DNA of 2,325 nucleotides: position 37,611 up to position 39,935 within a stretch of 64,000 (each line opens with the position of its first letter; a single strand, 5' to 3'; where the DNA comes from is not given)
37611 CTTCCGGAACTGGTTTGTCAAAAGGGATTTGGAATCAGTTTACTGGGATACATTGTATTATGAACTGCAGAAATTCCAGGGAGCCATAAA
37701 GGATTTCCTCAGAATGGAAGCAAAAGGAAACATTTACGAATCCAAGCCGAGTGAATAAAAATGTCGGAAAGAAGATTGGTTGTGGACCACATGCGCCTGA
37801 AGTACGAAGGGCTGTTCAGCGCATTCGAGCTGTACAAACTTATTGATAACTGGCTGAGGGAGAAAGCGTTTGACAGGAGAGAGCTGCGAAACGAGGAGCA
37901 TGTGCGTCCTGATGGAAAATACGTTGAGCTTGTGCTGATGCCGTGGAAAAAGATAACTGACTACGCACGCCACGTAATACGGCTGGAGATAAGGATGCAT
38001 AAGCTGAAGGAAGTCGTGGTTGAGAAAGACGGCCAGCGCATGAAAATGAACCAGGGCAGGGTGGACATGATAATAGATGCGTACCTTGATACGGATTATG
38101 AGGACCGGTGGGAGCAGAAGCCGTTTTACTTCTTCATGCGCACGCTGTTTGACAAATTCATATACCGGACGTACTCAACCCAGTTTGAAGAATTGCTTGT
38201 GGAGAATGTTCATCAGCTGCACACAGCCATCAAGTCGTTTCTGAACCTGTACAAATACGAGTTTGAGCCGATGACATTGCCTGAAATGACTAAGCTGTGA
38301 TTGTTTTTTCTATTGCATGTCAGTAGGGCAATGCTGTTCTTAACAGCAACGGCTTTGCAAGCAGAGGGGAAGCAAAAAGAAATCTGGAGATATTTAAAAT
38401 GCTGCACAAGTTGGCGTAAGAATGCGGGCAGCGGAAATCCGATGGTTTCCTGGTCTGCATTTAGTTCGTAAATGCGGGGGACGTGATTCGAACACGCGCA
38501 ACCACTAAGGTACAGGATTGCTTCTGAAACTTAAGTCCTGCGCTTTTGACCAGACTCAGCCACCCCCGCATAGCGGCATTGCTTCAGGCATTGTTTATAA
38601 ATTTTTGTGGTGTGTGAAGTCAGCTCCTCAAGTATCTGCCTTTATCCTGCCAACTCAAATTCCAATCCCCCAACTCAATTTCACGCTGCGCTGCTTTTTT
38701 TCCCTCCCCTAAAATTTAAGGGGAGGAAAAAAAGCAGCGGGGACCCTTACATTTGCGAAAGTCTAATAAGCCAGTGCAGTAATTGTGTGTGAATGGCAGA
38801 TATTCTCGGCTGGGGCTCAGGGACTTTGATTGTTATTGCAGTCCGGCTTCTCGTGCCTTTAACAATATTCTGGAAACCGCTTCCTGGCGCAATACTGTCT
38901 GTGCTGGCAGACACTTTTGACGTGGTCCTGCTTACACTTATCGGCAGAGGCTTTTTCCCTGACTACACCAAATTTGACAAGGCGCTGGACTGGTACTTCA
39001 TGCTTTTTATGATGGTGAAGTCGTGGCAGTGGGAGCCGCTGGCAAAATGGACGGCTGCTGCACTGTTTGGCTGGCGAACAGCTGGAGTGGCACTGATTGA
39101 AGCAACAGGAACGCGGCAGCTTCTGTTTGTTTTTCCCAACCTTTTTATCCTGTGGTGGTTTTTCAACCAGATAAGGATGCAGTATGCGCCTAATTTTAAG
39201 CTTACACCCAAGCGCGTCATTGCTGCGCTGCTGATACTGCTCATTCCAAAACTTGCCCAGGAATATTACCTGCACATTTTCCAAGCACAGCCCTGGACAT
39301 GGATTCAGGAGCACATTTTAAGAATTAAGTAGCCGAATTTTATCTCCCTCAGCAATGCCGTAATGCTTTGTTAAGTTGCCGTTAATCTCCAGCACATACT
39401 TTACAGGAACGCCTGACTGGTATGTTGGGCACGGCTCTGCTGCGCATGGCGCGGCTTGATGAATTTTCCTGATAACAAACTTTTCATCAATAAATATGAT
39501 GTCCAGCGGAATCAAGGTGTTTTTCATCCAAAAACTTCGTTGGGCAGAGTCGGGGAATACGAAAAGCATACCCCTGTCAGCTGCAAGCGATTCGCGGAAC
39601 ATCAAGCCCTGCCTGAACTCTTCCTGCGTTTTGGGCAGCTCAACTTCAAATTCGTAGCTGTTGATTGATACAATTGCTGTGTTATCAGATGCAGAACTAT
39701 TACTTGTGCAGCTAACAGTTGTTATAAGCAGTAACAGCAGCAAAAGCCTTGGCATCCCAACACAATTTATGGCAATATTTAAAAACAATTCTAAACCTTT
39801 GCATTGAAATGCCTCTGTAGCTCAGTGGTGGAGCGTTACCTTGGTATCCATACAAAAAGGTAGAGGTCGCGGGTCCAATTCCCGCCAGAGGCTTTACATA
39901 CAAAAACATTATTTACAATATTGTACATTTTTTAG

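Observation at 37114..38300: Tandem pair of paralogous proteins of unknown family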

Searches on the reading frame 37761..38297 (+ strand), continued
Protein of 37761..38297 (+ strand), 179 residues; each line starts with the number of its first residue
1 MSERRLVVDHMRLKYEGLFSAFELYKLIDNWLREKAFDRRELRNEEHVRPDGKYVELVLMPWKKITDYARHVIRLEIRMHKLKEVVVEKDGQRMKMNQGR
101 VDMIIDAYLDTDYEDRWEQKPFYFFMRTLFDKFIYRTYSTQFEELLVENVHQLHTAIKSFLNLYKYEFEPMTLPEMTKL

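Call 50: find_related_loci(query=A1, collection=viral_contigs, flank=5000)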
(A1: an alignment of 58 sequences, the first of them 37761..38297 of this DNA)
Query A1 (179 aa) in viral_contigs; peptide patterns used: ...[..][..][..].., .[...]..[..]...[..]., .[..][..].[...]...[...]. (x = any residue, [..] = any of these).
79 stretches matched a pattern, but none encodes a relative of the query by tblastn (E <= 1e-3).

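Call 53: fold_search(model_id=the predicted structure, library=pdb)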
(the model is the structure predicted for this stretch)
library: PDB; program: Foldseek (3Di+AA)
matches with E <= 10: 882; with E <= 0.001: 2
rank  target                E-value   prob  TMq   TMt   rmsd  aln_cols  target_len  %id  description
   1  2ns9_B                4.3e-04  0.72  0.18  0.20  14.6       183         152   11  Crystal structure of protein APE2225 from Aeropyrum pernix K1, Pfam COXG (released 2006-11-14)
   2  3uqh_B                8.0e-04  0.87  0.24  0.27  13.9       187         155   10  Crystal structure of aba receptor pyl10 (apo) (released 2011-12-14)
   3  7mld                  1.0e-03  0.95  0.27  0.29  13.1       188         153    8  PYL10 bound to the ABA pan-antagonist antabactin (released 2021-09-29)
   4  7z1p                  1.5e-03  0.95  0.29  0.28  13.4       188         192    8  X-ray crystal structure of SLPYL1-E151D mutant (released 2022-07-13)
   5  3klx_B                2.6e-03  0.72  0.23  0.23  14.3       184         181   10  Crystal structure of native abscisic acid receptor PYL3 (released 2010-11-10)
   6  5mob                  3.9e-03  0.87  0.29  0.28  14.0       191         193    9  ABA RECEPTOR FROM TOMATO, SlPYL1 (released 2017-08-02)
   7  3put_B                4.1e-03  0.38  0.16  0.18  14.4       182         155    7  Crystal Structure of the CERT START domain (mutant V151E) from Rhizobium etli at the resolution 1.8A, Northeast Struct (released 2010-12-22)
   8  4c94_A                5.1e-03  0.28  0.16  0.18  16.0       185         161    9  Crystal Structure of the Strawberry Pathogenesis-Related 10 (PR-10) Fra a 3 protein in complex with Catechin (released 2013-10-16)
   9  4qdc                  5.4e-03  0.85  0.27  0.16  15.1       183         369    9  Crystal structure of 3-ketosteroid-9-alpha-hydroxylase 5 (KshA5) from R. rhodochrous in complex with FE2/S2 (INORGANIC)  (released 2014-07-30)
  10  7z1r                  5.4e-03  0.84  0.29  0.28  13.7       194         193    9  X-ray crystal structure of SLPYL1-E151D mutant ABA complex (released 2022-07-13)
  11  2il5                  6.4e-03  0.66  0.23  0.26  13.8       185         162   10  Structure of Protein of Unknown Function SA2116 from Staphylococcus aureus (released 2006-10-31)
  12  3put_A                6.8e-03  0.44  0.21  0.23  13.8       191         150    8  Crystal Structure of the CERT START domain (mutant V151E) from Rhizobium etli at the resolution 1.8A, Northeast Struct (released 2010-12-22)
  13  3k3k_A                9.0e-03  0.75  0.29  0.28  13.0       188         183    9  Crystal structure of dimeric abscisic acid (ABA) receptor pyrabactin resistance 1 (PYR1) with ABA-bound closed-lid and (released 2009-11-17)
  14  3otl_A                9.0e-03  0.14  0.13  0.15  14.9       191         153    9  Three-dimensional Structure of the putative uncharacterized protein from Rhizobium leguminosarum at the resolution 1.9 (released 2010-09-22)
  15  1icx                  9.5e-03  0.21  0.15  0.17  18.1       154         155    8  CRYSTAL STRUCTURE OF PATHOGENESIS-RELATED PROTEIN LLPR10.1A FROM YELLOW LUPINE (released 2002-07-10)
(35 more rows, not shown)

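Call 59: find_homologous_proteins(query=A3)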
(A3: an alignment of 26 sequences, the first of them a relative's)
Query A3 (26 sequences) (205 aa, profile of the alignment): 45 proteins with E <= 0.001 among 685 candidates.
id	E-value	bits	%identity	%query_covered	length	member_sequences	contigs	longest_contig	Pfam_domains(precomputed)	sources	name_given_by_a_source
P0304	1.5e-87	311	57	100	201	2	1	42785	-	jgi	jgi:hypothetical protein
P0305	1.1e-84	301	52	98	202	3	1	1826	-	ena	-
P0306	1.2e-83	298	49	96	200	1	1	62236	-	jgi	jgi:hypothetical protein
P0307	8.4e-83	295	46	98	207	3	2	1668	-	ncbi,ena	-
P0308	5.9e-82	292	49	98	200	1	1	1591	-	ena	-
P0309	1.1e-81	291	46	100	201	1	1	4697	-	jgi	-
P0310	1.3e-81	291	49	98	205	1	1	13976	-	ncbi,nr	ncbi:hypothetical protein GF351_04740 [Candidatus Woesearchaeota archaeon]|nr:hypothetical protein [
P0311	2.2e-81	291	50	100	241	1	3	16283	-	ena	-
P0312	2.4e-81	290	50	99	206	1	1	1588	-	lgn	-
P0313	1.5e-80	288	48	100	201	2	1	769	-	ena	-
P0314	1.8e-80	288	53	91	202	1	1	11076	-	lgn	-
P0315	1.6e-79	284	44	98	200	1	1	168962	-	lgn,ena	-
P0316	2.7e-79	284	54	90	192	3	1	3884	-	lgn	-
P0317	1.6e-78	281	49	93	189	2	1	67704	-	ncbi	-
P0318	2.5e-78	281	43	99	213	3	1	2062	-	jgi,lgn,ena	-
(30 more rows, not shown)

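Call 68: search_protein_families(library=pfam, alignment_id=A3, max_evalue=0.01)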
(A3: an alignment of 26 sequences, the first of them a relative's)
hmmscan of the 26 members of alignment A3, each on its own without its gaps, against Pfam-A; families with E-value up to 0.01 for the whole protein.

A. member 1, L001:3778-4392:+ (205 aa): 0 families

B. families by the number of members that match (of 26 scanned): 0 families

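Call 69: search_protein_families(library=pfam, proteins=[P0255, P0286, P0228, P0179], max_evalue=0.1)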
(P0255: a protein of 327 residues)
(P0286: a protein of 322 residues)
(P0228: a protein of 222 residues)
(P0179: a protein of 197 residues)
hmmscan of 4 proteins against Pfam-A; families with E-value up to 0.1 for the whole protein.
P0255 (327 aa): 1 family
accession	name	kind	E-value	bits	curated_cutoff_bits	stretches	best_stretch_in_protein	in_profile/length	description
PF00293.34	NUDIX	-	0.047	14.1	21.1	1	243-310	52-122/134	NUDIX domain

P0286 (322 aa): 2 families
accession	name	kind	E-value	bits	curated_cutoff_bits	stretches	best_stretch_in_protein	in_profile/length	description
PF14815.12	NUDIX_4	-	0.0022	18.2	35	1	210-318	7-112/113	NUDIX domain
PF20383.3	DUF6678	-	0.069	13.7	24.5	0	81-171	21-109/122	Family of unknown function (DUF6678)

P0228 (222 aa): 0 families

P0179 (197 aa): 2 families
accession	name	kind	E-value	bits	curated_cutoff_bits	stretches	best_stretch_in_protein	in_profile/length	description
PF03065.20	Glyco_hydro_57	-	0.037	13.8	21.2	0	107-137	238-268/291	Glycosyl hydrolase family 57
PF10715.16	REGB_T4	-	0.042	14.3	27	1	125-167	43-85/148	T4-page Endoribonuclease RegB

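Call 70: find_encoding_contigs(protein=P0255, flank=6000, max_places=3)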
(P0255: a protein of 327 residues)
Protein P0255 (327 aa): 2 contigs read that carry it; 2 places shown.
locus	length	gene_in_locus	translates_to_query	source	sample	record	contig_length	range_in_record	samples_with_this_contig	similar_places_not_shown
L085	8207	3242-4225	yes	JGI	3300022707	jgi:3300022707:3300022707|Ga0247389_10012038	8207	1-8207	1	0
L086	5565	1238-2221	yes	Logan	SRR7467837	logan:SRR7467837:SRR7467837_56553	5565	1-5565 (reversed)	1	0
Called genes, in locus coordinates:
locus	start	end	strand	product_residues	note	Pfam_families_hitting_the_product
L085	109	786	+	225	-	PF00227:Proteasome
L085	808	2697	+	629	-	PF17214:KH_TffA, PF23023:Anti-Pycsar_Apyc1, PF00753:Lactamase_B, PF16661:Lactamase_B_6, PF12706:Lactamase_B_2, PF10996:Beta-Casp, PF07521:RMMBL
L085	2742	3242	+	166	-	-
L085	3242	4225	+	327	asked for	-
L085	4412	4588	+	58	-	-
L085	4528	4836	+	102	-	-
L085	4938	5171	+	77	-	-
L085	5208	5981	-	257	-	-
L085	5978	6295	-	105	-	-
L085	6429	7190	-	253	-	PF07757:AdoMet_MTase (weak), PF13489:Methyltransf_23, PF13847:Methyltransf_31 (weak), PF08241:Methyltransf_11, PF08242:Methyltransf_12 (weak), PF13649:Methyltransf_25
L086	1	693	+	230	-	?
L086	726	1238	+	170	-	-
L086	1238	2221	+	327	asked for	-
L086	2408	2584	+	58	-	-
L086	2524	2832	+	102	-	-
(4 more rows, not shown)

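Call 73: find_encoding_contigs(protein=P0286, flank=6000, max_places=2)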
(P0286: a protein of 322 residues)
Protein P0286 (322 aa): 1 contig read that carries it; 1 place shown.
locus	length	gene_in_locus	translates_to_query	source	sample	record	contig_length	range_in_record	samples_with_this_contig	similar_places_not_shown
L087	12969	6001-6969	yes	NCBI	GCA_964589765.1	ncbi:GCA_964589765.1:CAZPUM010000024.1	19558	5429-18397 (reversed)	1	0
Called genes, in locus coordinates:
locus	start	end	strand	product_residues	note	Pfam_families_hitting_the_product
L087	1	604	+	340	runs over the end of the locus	PF00482:T2SSF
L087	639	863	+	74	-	-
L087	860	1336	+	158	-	-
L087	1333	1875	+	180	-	-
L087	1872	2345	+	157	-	-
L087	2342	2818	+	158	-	-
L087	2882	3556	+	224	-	PF00227:Proteasome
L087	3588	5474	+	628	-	PF17214:KH_TffA, PF23023:Anti-Pycsar_Apyc1, PF00753:Lactamase_B, PF16661:Lactamase_B_6, PF12706:Lactamase_B_2, PF10996:Beta-Casp, PF07521:RMMBL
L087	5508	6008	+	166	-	-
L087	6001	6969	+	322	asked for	-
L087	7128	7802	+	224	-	PF01135:PCMT, PF03602:Cons_hypoth95, PF05175:MTS, PF06325:PrmA, PF12847:Methyltransf_18, PF02475:TRM5-TYW2_MTfase, PF13847:Methyltransf_31, PF13649:Methyltransf_25, +3 more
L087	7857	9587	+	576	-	PF08439:Peptidase_M3_N, PF01432:Peptidase_M3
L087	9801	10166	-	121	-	-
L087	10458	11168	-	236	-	PF13386:DsbD_2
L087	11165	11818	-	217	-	-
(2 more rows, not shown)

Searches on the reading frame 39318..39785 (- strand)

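Call 5: search_protein_families(library=pfam, proteins=[window:39318-39785:-], max_evalue=1)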
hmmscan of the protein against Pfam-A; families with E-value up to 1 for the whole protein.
window:39318-39785:- (155 aa): 2 families
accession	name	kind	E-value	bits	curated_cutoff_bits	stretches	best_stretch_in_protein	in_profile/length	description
PF02643.20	DUF192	-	1.6e-33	115.2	27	1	46-151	1-95/96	Uncharacterized ACR, COG1430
PF23270.1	HAD_RAM2_N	-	0.3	11.1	27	1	4-38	38-71/220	Glycerol-3-phosphate acyltransferase RAM2-like, HAD-like domain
